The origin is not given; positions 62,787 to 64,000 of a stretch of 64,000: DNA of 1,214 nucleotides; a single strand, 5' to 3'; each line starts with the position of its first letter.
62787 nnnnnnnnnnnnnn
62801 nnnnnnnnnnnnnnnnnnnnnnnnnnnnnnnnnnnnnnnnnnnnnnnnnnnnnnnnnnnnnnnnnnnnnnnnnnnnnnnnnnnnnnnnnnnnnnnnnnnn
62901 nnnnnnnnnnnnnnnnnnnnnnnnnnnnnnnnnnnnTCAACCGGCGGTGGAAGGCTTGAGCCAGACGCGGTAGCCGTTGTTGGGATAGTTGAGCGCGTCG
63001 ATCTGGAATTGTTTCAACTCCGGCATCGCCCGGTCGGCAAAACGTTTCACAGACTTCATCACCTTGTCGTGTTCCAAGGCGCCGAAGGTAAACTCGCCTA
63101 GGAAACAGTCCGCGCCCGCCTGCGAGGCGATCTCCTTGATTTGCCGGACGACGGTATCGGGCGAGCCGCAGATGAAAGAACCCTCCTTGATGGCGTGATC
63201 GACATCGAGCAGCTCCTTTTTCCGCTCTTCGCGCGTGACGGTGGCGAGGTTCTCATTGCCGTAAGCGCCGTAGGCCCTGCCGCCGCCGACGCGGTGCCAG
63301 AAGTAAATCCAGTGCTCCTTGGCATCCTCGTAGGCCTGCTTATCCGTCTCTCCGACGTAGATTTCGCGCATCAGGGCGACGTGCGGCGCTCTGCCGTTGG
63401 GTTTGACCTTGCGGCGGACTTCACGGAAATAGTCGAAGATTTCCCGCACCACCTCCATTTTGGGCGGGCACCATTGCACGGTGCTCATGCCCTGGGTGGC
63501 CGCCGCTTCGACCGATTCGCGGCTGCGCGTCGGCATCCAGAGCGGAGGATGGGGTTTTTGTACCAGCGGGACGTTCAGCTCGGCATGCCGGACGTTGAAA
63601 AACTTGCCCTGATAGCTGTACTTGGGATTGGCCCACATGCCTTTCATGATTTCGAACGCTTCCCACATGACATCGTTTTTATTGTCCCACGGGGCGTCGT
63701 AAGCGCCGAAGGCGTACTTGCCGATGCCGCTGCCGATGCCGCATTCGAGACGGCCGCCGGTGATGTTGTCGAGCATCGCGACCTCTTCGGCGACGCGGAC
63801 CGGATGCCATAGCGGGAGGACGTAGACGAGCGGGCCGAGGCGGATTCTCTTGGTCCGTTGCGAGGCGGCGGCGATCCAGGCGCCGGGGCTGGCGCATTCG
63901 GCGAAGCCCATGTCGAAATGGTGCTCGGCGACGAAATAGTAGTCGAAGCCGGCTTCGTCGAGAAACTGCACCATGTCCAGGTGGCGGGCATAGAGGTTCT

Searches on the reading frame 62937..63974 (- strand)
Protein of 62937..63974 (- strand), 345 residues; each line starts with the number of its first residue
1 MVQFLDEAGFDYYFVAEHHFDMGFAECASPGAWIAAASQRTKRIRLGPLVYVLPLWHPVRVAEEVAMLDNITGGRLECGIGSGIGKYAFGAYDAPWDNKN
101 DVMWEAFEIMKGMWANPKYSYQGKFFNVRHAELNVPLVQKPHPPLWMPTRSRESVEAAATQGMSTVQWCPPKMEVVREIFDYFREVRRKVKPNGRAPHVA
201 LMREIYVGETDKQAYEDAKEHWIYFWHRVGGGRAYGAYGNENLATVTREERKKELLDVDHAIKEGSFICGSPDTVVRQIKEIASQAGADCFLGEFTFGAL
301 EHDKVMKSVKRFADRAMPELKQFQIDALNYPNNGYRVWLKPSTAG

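Call 5: search_protein_families(library=pfam, proteins=[window:62937-63974:-])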
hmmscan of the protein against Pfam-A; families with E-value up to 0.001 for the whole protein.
window:62937-63974:- (345 aa): 1 family
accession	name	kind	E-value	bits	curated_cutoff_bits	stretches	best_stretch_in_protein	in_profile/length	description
PF00296.26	Bac_luciferase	-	6.6e-54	183.8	27.9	1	2-289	29-313/314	Luciferase-like monooxygenase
